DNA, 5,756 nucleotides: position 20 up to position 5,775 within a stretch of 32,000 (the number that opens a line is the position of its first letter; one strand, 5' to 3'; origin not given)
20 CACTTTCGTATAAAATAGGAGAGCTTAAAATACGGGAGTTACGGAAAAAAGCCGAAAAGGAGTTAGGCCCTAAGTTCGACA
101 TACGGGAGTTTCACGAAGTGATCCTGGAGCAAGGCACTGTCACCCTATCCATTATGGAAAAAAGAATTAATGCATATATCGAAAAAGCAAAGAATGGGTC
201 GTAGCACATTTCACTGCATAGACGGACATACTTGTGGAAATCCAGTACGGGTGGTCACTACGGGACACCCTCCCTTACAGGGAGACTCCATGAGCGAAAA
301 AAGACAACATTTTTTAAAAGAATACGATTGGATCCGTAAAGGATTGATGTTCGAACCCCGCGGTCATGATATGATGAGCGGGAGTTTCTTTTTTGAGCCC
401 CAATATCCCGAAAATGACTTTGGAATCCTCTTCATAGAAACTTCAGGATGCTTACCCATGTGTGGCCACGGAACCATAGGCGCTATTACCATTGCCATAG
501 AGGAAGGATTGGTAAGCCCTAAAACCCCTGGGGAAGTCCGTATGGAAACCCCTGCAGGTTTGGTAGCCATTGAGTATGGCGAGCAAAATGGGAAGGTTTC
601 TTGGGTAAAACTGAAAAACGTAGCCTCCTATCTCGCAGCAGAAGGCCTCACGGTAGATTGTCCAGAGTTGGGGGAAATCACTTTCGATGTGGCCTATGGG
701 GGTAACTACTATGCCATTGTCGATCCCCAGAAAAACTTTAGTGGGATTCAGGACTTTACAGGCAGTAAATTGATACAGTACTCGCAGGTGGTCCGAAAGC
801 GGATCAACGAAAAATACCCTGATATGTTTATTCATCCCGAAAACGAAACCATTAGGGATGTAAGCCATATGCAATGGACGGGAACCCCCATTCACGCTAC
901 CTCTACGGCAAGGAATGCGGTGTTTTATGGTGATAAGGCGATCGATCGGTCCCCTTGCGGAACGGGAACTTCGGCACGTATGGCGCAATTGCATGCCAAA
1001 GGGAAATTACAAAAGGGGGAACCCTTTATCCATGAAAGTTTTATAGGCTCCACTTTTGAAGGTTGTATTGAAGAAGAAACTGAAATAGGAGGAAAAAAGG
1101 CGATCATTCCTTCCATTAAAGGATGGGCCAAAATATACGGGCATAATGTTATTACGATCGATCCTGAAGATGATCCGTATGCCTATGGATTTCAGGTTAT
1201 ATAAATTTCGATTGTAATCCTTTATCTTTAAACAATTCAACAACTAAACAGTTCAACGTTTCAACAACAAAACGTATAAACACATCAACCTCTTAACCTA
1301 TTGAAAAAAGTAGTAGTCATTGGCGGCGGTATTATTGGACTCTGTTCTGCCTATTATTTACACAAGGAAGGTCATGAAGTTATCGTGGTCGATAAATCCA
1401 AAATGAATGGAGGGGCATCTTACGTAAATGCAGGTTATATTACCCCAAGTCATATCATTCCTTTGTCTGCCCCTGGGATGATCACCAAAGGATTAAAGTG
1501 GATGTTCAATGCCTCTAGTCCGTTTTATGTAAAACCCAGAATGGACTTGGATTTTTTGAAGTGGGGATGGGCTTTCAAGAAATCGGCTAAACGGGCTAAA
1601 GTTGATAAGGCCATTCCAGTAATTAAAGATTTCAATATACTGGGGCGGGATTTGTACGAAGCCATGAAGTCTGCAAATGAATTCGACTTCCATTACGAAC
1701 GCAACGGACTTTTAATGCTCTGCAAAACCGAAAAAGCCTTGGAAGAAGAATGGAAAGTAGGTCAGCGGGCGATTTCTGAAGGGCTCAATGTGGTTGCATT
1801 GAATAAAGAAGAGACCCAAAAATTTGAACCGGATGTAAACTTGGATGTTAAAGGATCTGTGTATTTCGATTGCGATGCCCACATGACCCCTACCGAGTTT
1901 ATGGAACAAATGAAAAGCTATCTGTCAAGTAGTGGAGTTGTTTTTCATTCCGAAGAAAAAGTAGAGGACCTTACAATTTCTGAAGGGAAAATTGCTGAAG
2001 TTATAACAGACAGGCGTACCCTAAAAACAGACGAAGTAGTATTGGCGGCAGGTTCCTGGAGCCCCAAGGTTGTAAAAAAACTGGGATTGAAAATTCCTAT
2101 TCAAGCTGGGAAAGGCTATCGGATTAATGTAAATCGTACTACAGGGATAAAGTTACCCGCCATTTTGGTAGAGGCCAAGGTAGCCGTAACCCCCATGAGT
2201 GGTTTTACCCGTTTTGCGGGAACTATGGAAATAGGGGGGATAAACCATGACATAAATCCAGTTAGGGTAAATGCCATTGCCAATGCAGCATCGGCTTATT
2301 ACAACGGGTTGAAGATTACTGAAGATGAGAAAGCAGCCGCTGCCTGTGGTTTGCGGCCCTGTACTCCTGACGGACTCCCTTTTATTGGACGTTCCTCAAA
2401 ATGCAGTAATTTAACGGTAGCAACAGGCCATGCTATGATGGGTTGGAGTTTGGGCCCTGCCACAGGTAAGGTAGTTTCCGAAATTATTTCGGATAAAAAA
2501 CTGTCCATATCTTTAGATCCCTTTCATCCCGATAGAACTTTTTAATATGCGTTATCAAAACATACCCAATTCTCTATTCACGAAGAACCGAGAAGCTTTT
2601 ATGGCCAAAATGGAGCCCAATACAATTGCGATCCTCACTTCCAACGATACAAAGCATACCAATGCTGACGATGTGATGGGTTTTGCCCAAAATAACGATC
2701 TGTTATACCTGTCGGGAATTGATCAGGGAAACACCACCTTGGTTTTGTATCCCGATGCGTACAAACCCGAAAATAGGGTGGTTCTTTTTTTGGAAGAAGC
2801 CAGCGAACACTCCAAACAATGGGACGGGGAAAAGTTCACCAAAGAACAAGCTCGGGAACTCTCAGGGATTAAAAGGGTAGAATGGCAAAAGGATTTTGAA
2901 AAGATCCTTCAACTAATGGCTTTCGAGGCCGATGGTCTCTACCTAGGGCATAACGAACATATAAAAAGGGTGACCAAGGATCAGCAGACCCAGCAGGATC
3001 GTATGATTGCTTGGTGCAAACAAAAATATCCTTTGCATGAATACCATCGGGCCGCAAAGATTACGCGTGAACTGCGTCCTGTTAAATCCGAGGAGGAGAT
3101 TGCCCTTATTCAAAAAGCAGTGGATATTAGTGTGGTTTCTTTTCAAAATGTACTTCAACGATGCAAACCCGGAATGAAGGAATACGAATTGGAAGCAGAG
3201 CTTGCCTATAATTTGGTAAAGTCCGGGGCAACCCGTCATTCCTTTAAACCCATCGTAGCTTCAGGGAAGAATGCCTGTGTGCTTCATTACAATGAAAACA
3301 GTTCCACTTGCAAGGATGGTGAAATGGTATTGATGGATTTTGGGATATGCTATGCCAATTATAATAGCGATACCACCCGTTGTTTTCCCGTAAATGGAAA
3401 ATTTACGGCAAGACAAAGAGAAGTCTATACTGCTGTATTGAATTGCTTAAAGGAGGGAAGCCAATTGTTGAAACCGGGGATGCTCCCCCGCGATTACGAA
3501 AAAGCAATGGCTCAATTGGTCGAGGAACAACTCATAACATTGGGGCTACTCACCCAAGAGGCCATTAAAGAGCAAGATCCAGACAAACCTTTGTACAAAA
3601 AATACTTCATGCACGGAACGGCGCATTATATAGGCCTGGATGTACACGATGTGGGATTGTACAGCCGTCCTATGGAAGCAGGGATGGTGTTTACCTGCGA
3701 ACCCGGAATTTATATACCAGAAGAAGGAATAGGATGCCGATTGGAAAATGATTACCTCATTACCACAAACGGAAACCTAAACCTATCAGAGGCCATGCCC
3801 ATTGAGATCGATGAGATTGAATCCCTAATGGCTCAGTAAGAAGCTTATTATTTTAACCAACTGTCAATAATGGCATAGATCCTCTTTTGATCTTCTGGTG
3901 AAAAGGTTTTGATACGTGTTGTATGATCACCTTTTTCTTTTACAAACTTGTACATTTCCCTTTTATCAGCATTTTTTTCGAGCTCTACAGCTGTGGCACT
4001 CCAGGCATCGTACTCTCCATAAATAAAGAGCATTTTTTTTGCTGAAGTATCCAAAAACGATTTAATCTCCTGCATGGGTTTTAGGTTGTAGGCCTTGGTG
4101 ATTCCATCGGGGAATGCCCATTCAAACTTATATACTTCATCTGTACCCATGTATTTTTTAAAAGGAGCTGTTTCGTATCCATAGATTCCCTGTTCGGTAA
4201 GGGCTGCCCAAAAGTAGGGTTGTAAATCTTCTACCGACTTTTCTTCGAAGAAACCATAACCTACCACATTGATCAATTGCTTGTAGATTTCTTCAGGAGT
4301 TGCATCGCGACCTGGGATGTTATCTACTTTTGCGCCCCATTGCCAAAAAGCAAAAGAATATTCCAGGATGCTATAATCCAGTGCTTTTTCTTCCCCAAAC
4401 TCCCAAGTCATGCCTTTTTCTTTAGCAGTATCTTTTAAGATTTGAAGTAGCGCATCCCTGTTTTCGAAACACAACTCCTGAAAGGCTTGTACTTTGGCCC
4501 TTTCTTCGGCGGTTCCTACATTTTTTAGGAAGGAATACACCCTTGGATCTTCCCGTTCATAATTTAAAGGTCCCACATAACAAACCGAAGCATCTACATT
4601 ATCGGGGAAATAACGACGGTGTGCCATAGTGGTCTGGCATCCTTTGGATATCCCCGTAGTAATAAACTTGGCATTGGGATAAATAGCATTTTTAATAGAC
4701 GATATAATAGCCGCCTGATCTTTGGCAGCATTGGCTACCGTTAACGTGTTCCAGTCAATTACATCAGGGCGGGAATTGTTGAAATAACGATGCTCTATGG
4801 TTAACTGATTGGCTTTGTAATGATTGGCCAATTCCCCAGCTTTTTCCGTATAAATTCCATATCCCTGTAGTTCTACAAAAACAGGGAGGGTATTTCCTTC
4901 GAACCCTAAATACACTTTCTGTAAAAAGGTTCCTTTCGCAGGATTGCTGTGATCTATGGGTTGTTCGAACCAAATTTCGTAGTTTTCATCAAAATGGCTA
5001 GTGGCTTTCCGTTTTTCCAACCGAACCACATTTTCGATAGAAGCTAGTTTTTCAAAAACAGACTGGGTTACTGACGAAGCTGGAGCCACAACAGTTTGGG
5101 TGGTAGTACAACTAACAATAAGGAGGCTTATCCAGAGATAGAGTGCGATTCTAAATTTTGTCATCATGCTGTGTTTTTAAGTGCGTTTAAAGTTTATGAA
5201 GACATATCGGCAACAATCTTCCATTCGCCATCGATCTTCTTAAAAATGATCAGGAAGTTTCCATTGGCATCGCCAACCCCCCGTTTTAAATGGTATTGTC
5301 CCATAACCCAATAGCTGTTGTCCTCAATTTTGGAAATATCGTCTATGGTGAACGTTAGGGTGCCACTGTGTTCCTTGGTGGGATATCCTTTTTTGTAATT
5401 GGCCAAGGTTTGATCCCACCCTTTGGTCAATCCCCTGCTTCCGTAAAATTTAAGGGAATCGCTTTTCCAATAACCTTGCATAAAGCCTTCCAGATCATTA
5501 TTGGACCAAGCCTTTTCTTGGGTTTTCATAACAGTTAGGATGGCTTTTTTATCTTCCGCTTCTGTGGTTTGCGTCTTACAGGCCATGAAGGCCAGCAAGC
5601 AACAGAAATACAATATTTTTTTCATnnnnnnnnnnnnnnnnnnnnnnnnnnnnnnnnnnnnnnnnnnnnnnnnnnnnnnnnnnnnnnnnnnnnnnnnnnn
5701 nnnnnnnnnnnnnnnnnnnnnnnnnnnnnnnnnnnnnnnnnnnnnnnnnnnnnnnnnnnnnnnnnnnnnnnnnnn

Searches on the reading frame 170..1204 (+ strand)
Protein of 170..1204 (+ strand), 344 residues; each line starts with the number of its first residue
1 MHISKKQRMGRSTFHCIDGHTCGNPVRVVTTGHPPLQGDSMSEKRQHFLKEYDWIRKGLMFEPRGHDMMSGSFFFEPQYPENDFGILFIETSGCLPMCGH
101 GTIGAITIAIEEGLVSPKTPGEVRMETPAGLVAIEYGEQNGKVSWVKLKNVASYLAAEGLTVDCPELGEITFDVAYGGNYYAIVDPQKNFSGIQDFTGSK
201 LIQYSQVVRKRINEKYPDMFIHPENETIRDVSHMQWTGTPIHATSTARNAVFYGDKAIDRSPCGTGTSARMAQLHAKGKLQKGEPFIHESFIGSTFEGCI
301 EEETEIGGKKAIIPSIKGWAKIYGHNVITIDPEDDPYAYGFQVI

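Call 59: search_protein_families(library=pfam, proteins=[window:170-1204:+], max_evalue=0.00001)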
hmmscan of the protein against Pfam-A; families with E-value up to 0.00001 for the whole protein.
window:170-1204:+ (344 aa): 1 family
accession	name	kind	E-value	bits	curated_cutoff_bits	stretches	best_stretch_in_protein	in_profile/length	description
PF05544.16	Pro_racemase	-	6.9e-126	420.2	27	1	16-342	1-325/325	Proline racemase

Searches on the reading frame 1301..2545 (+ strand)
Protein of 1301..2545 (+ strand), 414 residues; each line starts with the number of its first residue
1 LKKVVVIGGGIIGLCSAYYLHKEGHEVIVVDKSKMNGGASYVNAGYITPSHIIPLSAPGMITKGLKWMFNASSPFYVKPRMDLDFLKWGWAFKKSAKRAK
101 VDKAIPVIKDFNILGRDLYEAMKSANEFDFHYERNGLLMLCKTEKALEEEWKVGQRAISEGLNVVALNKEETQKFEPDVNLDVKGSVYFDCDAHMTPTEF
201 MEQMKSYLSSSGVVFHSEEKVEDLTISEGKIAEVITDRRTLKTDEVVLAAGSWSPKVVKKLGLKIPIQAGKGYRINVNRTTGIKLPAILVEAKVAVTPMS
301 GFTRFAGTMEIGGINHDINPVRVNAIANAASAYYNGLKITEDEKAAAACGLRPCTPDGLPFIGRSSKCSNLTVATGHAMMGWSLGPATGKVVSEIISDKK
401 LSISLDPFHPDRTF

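Call 59: search_protein_families(library=pfam, proteins=[window:1301-2545:+], max_evalue=0.00001)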
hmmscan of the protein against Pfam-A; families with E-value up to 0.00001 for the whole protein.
window:1301-2545:+ (414 aa): 8 families
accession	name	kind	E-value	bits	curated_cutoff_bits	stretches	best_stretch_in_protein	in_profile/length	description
PF01266.30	DAO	-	2.8e-59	201.9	27.9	1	3-394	1-352/353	FAD dependent oxidoreductase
PF00890.30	FAD_binding_2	-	7e-09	35.8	20.4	1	4-45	2-43/414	FAD binding domain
PF07992.20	Pyr_redox_2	-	2.1e-08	34.4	26.1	0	2-32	143-173/291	Pyridine nucleotide-disulphide oxidoreductase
PF03486.20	HI0933_like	-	3.5e-08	33.6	50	0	3-36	2-35/244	HI0933-like protein Rossmann domain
PF13450.12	NAD_binding_8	-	1.8e-07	31.7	21.9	1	6-41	1-36/68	NAD(P)-binding Rossmann-like domain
PF00070.33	Pyr_redox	-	2.8e-07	31.4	22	0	3-33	1-31/82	Pyridine nucleotide-disulphide oxidoreductase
PF13738.12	Pyr_redox_3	-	8.4e-07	29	30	0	192-254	75-136/305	Pyridine nucleotide-disulphide oxidoreductase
PF01134.28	GIDA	-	5.5e-06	26.1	22.1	0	197-254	94-152/391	Glucose inhibited division protein A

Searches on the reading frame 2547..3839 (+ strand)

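Call 59: search_protein_families(library=pfam, proteins=[window:2547-3839:+], max_evalue=0.00001)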
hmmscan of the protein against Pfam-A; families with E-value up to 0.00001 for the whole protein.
window:2547-3839:+ (430 aa): 2 families
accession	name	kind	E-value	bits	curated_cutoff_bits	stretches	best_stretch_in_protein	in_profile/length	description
PF00557.29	Peptidase_M24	-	5.1e-61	206.5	23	1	187-406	2-207/208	Metallopeptidase family M24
PF05195.22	AMP_N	-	1.7e-26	92.8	24.6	1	11-129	1-118/121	Aminopeptidase P, N-terminal domain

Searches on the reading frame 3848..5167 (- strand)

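Call 59: search_protein_families(library=pfam, proteins=[window:3848-5167:-], max_evalue=0.00001)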
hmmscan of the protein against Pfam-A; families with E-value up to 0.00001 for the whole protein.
window:3848-5167:- (439 aa): 2 families
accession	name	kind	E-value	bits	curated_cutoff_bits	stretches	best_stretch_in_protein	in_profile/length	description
PF05576.17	Peptidase_S37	-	3.7e-45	154.9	27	1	38-437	9-410/448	PS-10 peptidase S37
PF05577.18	Peptidase_S28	-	1.5e-12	47.5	25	1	70-210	2-157/434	Serine carboxypeptidase S28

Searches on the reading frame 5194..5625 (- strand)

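Call 59: search_protein_families(library=pfam, proteins=[window:5194-5625:-], max_evalue=0.00001)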
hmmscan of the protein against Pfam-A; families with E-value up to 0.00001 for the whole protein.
window:5194-5625:- (143 aa): 1 family
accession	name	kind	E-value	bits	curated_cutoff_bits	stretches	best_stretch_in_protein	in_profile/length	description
PF14534.12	DUF4440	-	3.9e-07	30.9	25.2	1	29-137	1-107/107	Domain of unknown function (DUF4440)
